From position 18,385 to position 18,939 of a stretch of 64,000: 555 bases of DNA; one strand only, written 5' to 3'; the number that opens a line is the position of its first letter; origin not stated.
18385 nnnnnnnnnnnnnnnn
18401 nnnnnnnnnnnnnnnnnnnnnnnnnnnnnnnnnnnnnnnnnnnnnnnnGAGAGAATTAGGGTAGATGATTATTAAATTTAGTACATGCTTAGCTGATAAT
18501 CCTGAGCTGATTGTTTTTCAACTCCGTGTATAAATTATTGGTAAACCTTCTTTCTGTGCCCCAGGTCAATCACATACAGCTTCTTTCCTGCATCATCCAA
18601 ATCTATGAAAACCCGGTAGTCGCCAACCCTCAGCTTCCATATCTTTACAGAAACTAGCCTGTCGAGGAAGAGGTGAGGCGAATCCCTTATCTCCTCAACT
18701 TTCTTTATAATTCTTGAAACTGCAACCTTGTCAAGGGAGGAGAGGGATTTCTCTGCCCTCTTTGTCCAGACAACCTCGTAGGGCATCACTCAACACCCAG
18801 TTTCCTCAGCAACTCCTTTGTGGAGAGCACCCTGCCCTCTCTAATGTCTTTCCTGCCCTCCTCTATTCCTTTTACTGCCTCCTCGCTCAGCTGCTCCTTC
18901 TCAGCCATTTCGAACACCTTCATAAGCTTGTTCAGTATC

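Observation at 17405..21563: Poison-and-rescue cassette: two divergent RelE/ParE toxin-antitoxin pairs sandwiched between pelota and abcE1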

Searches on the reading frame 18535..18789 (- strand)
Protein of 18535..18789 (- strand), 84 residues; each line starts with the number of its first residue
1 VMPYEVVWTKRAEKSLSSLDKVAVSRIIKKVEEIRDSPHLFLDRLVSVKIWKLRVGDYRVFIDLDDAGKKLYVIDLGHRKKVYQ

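Call 3: search_protein_families(library=pfam, proteins=[window:18535-18789:-], max_evalue=0.1)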
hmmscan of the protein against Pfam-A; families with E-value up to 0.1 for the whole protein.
window:18535-18789:- (84 aa): 1 family
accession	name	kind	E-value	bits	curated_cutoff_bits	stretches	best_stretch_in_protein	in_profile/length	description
PF05016.21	ParE_toxin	-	4.7e-09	37.2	23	1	6-83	1-89/89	ParE toxin of type II toxin-antitoxin system, parDE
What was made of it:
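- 18535..18786 (-): toxin 1, RelE-like, 83 aa from ATG 18786 (list_orfs gives GTG 18789). PF05016 4.7e-9 (call 3).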

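Call 4: search_protein_families(library=ncbifam, proteins=[window:18535-18789:-], max_evalue=0.1)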
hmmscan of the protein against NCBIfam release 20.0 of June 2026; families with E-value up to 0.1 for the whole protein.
window:18535-18789:- (84 aa): 0 families

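Call 6: find_encoding_contigs(protein=window:18535-18789:-, flank=6000)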
Protein window:18535-18789:- (84 aa): no gene with exactly this product is on record in the collection.
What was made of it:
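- Tried and rejected: Exact-sequence look-up of toxin 1: found nothing (call 6).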

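Call 15: search_solved_structures(query=window:18535-18789:-, max_evalue=1, show_alignments=3)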
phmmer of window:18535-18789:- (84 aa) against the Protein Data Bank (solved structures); distinct sequences matched with E-value up to 1: 9.
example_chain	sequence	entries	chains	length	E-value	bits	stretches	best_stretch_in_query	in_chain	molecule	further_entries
2khe_A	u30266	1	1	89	1.4e-07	34.8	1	2-84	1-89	Toxin-like protein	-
4v7k_Ay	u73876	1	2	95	0.053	17.1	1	4-81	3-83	Toxin relE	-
4v7j_Ay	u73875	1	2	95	0.072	16.6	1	4-80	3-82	Toxin relE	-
9g12_A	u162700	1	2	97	0.083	16.4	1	3-83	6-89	Toxin RelE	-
4fxe_D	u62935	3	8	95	0.17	15.4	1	4-80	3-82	mRNA interferase RelE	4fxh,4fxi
2kc8_A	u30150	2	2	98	0.28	14.7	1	3-79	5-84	Toxin relE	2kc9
1wmi_A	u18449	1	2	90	0.42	14.2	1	3-83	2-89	hypothetical protein PHS013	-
2kq1_A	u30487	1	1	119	0.6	13.7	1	50-79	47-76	BH0266 protein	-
6qhe_A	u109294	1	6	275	0.75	13.4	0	52-76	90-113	Alcohol Dehydrogenase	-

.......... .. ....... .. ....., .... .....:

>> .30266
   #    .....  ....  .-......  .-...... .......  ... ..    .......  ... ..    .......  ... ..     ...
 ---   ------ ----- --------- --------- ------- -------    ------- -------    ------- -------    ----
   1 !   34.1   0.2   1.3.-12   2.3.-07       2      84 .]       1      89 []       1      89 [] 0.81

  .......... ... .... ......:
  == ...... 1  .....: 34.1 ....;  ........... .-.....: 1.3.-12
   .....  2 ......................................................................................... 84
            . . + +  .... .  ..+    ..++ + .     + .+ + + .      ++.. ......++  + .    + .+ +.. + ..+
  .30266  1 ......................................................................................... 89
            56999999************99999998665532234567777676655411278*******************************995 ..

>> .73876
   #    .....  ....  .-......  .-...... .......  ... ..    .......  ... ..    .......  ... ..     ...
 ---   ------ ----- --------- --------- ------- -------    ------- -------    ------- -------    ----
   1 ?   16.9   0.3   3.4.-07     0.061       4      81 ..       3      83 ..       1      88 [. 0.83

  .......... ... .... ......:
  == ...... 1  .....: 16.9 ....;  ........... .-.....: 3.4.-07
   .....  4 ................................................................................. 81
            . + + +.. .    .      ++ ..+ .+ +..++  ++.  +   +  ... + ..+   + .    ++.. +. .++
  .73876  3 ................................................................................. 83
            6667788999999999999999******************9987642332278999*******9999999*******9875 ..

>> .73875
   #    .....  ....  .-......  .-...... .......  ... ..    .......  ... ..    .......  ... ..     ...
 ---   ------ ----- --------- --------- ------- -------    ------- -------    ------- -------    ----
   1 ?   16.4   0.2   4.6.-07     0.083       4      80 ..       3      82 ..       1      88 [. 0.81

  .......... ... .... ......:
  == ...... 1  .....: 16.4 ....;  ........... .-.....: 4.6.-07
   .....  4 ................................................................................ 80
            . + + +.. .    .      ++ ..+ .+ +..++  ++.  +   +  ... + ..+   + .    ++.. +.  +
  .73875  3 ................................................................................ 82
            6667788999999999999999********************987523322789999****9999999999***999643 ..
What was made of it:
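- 18535..18786 (-): PDB sequence hits: T. thermophilus RelE 2KHE 1.4e-7, plus E. coli and P. horikoshii RelE (call 15).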

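Call 31: find_homologous_proteins(query=window:18535-18789:-, max_evalue=0.001)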
Query window:18535-18789:- (84 aa): 52 proteins with E <= 0.001 among 54 candidates.
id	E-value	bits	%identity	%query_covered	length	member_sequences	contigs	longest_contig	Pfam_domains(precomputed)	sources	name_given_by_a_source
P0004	1.1e-42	161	92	99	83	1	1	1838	PF05016.22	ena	-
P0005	1.4e-42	161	92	99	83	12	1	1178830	PF05016.22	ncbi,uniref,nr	ncbi:MAG: hypothetical protein Sv326_0621 [Candidatus Fermentimicrarchaeum limneticum]|uniref:Cytoto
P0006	7.3e-39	149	81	99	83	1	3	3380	PF05016.22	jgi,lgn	jgi:mRNA interferase RelE/StbE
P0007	1.0e-21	94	58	96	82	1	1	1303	PF05016.22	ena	-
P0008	1.2e-19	88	52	99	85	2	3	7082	PF05016.22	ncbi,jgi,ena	-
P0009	2.8e-19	86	49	98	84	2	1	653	PF05016.22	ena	-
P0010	1.7e-18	84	51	99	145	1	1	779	PF05016.22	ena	-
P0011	3.2e-18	83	46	99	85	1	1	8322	PF05016.22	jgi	jgi:mRNA interferase RelE/StbE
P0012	5.3e-18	82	43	99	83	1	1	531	PF05016.22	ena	-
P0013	7.0e-18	82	46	99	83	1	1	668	PF05016.22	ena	-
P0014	7.0e-18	82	51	99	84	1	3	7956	PF05016.22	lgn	-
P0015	5.2e-17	79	47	99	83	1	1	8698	PF05016.22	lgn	-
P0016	7.0e-17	79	46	99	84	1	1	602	PF05016.22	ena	-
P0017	1.7e-16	78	43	96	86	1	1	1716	PF05016.22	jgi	jgi:mRNA interferase RelE/StbE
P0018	1.2e-15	75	45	99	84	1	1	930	PF05016.22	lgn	-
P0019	2.5e-15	74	41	99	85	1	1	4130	PF05016.22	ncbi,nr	ncbi:MAG: type II toxin-antitoxin system RelE/ParE family toxin [Candidatus Aenigmarchaeota archaeon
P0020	2.6e-15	74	49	99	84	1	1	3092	PF05016.22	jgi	jgi:mRNA interferase RelE/StbE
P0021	4.0e-15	73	42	99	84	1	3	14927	PF05016.22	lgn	-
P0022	1.7e-14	71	44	96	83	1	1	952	PF05016.22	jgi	jgi:mRNA interferase RelE/StbE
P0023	1.2e-13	69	43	99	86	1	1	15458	PF05016.22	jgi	jgi:mRNA interferase RelE/StbE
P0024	2.6e-13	67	46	96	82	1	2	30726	PF05016.22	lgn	-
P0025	1.0e-12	66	44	100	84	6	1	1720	PF05016.22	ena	-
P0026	1.6e-12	65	41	96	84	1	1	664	PF05016.22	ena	-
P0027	2.0e-12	65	52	85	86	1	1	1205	PF05016.22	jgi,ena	-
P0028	4.2e-11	60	40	95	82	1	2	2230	PF05016.22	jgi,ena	-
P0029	4.6e-11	60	38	98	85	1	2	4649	PF05016.22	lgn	-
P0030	1.4e-10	59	36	99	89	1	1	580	PF05016.22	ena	-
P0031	2.3e-10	58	42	99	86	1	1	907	PF05016.22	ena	-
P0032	4.4e-10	57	35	98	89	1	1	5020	PF05016.22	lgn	-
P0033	4.5e-10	57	43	99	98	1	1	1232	PF05016.22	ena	-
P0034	6.5e-10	57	41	99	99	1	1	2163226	PF05016.22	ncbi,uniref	ncbi:type II toxin-antitoxin system RelE family toxin [Salarchaeum japonicum]|uniref:type II toxin-a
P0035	1.0e-7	50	40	95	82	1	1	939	PF05973.21,PF05016.22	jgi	-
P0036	2.0e-6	46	39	96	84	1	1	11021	PF05016.22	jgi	-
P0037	5.6e-6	44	35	96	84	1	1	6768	PF05016.22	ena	-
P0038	7.3e-6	44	38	100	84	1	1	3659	PF05016.22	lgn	-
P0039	9.2e-6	43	38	96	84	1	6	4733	PF05016.22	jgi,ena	-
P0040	1.0e-5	43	39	93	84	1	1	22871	PF05016.22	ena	-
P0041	1.0e-5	43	38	96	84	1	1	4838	PF05016.22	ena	-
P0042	1.2e-5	43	38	96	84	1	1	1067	PF05016.22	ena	-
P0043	1.3e-5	43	39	93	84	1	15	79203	PF05016.22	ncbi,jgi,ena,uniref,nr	ncbi:MAG: Addiction module toxin, RelE/StbE family [Candidatus Roizmanbacteria bacterium GW2011_GWA2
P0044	1.3e-5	43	40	100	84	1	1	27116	PF05016.22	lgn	-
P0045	1.8e-5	42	36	100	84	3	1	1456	PF05016.22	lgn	-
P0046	2.6e-5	42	38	96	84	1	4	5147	PF05016.22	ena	-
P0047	3.1e-5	42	40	100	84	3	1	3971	PF05016.22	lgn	-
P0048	8.7e-5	40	36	100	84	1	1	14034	PF05016.22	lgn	-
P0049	1.0e-4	40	38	92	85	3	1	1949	PF05016.22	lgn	-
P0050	1.5e-4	40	38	96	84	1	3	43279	PF05016.22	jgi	jgi:mRNA interferase RelE/StbE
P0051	1.8e-4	39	33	99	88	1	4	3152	PF05016.22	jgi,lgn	-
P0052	4.9e-4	38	37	95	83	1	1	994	PF05973.21,PF15781.13,PF05016.22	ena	-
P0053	5.3e-4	38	35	100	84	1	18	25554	PF05016.22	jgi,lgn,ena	-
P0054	7.1e-4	37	35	96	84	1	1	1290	PF05016.22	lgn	-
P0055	8.2e-4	37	35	100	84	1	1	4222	PF05016.22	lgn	-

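Call 32: find_encoding_contigs(protein=P0005, flank=6000, max_places=3)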
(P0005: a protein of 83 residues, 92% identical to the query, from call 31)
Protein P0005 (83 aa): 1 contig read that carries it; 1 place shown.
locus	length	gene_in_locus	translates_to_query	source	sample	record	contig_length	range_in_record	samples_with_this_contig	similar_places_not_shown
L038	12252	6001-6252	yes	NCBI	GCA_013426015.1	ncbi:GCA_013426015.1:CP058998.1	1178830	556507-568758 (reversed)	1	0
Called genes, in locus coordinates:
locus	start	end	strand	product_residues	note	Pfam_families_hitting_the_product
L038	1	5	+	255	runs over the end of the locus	PF00005:ABC_tran, PF13304:AAA_21 (faint)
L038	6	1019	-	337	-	-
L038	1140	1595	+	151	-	-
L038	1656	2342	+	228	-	-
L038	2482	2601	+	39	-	-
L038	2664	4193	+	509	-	PF00773:RNB, PF18614:RNase_II_C_S1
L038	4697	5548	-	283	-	PF00515:TPR_1 (faint), PF07719:TPR_2 (faint)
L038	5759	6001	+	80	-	PF24434:DUF7557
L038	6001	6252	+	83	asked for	PF05016:ParE_toxin (weak)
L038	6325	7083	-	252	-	PF01135:PCMT, PF13489:Methyltransf_23, PF01209:Ubie_methyltran, PF06325:PrmA, PF13847:Methyltransf_31, PF24675:NpmA, PF08241:Methyltransf_11, PF08242:Methyltransf_12, +6 more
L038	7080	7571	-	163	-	PF20603:Bact_hydrolase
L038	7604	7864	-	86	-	-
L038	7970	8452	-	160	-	-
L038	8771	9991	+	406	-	-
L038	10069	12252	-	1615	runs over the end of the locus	PF02012:BNR (faint), PF13088:BNR_2 (faint), PF14870:PSII_BNR (faint), PF15902:Sortilin-Vps10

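Call 33: find_encoding_contigs(protein=P0006, flank=4000, max_places=3)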
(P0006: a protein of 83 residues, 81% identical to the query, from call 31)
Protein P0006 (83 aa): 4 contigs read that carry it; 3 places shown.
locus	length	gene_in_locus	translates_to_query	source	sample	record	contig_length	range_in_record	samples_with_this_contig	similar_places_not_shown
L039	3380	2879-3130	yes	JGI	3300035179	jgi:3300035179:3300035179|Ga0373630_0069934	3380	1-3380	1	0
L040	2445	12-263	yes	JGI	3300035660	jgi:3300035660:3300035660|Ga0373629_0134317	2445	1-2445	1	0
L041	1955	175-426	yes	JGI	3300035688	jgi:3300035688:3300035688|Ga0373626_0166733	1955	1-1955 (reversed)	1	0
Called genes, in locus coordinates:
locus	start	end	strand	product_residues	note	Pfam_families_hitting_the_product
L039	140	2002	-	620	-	PF03485:Arg_tRNA_synt_N, PF00750:tRNA-synt_1d, PF05746:DALR_1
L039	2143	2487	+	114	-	-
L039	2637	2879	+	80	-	PF24434:DUF7557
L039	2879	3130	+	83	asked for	PF05016:ParE_toxin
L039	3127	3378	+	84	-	?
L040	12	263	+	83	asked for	PF05016:ParE_toxin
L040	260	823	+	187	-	-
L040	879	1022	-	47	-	PF26477:DUF8150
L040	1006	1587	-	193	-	-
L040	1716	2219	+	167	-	PF00583:Acetyltransf_1, PF13508:Acetyltransf_7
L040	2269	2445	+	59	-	?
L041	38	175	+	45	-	-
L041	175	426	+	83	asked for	PF05016:ParE_toxin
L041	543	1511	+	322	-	PF13302:Acetyltransf_3 (faint), PF00583:Acetyltransf_1, PF13673:Acetyltransf_10, PF13508:Acetyltransf_7, PF08445:FR47 (faint), PF00583:Acetyltransf_1, PF13508:Acetyltransf_7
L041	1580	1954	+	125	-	?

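Call 34: find_encoding_contigs(protein=P0004, flank=3000, max_places=3)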
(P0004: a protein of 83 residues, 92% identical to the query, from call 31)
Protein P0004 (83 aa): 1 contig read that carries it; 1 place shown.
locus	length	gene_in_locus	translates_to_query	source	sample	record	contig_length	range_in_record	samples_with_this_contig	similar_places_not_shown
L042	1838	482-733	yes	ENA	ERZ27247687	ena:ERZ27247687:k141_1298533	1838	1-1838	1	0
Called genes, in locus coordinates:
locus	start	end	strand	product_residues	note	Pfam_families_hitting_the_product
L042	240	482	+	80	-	PF24434:DUF7557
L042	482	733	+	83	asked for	PF05016:ParE_toxin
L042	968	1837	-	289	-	?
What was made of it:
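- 18786..19028 (-): antitoxin 1, DUF7557 family, 80 aa. The same DUF7557-toxin pairing recurs in L038, L039 and L042 (calls 32-34).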

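Call 54: predict_structure(alignment_id=A3)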
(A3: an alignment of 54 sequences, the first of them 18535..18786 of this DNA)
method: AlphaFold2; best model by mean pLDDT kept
length: 83 residues; sequences in the alignment: 54
mean_pLDDT: 92.5   pTM: 0.81
mean pLDDT of the five models: 92.5, 90.4, 90.2, 89.8, 89.5
residues with pLDDT >= 90: 70; 70-90: 11; 50-70: 2; < 50: 0
segments of 3 or more residues with pLDDT < 50: none
pLDDT, mean of each block of 10 residues (from residue 1): 94 95 97 95 88 95 95 91 63
secondary structure, 60 per line:
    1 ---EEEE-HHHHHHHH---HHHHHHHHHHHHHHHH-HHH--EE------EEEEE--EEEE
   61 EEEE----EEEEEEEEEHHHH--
elements in order: E4-7 H9-16 H20-35 E50-54 E57-64 E69-77 H78-81
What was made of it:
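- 18535..18786 (-): AF2 model pLDDT 92.5 (call 54).
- On RelE-type mRNA interferase: tox1 AF2 model pLDDT 92.5 (call 54).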

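Call 58: fold_search(model_id=the predicted structure, library=pdb)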
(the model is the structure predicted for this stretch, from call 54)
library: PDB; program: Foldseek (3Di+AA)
matches with E <= 10: 496; with E <= 0.001: 25
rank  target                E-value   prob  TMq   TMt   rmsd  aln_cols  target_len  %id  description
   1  2khe_MODEL_1_A        3.5e-08  1.00  0.91  0.85   1.8        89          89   31  Solution Structure of the Bacterial Toxin Rele from Thermus Thermophilus HB8 (released 2010-03-31)
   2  9g12_B                2.6e-06  1.00  0.89  0.88   1.7        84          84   26  Mycobacterium tuberculosis RelBE1 toxin-antitoxin system; rv1247c (relB1 antitoxin), rv1246c (relE1 toxin) (released 2025-12-17)
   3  3g5o_C                2.8e-06  1.00  0.88  0.84   1.1        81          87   21  The crystal structure of the toxin-antitoxin complex RelBE2 (Rv2865-2866) from Mycobacterium tuberculosis (released 2009-04-14)
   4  3g5o_B                4.4e-06  1.00  0.88  0.90   1.3        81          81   21  The crystal structure of the toxin-antitoxin complex RelBE2 (Rv2865-2866) from Mycobacterium tuberculosis (released 2009-04-14)
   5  9g12_A                6.5e-06  1.00  0.86  0.84   1.1        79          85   25  Mycobacterium tuberculosis RelBE1 toxin-antitoxin system; rv1247c (relB1 antitoxin), rv1246c (relE1 toxin) (released 2025-12-17)
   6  1wmi_A                1.2e-05  1.00  0.80  0.76   3.0        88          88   25  Crystal structure of archaeal RelE-RelB complex from Pyrococcus horikoshii OT3 (released 2005-03-15)
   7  4fxe_E                4.0e-05  1.00  0.77  0.78   1.8        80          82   22  Crystal structure of the intact E. coli RelBE toxin-antitoxin complex (released 2012-08-29)
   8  9w3a_A                5.5e-05  1.00  0.79  0.60   3.0        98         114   21  Crystal structure of PfiAT toxin-antitoxin complex (released 2026-02-11)
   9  3bpq_D                6.7e-05  1.00  0.74  0.72   2.7        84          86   24  Crystal Structure of RelB-RelE antitoxin-toxin complex from Methanococcus jannaschii (released 2008-12-23)
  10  3bpq_B                1.1e-04  1.00  0.74  0.72   2.4        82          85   26  Crystal Structure of RelB-RelE antitoxin-toxin complex from Methanococcus jannaschii (released 2008-12-23)
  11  2kc8_MODEL_1_A        1.3e-04  1.00  0.77  0.68   3.0        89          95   25  Structure of E. coli toxin RelE (R81A/R83A) mutant in complex with antitoxin RelBc (K47-L79) peptide (released 2009-03-17)
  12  9w3a_C                1.5e-04  1.00  0.81  0.62   2.6        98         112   20  Crystal structure of PfiAT toxin-antitoxin complex (released 2026-02-11)
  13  7v5y_E                1.9e-04  1.00  0.79  0.76   1.9        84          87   17  Crystal structure of hexameric complex of Sa2YoeB-Sa2YefM toxin-antitoxin from Staphylococcus aureus (released 2021-12-15)
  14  5ceg_B                2.1e-04  1.00  0.74  0.61   3.5        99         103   13  X-ray structure of toxin/anti-toxin complex from Mesorhizobium opportunistum (released 2015-11-11)
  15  9w3a_B                2.3e-04  1.00  0.80  0.61   2.6        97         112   21  Crystal structure of PfiAT toxin-antitoxin complex (released 2026-02-11)
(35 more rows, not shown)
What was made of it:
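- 18535..18786 (-): Best fold matches are RelE proteins, TM 0.74-0.91 (call 58).
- ParE structures appear among the weaker fold matches (call 58, rank 14 onwards).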
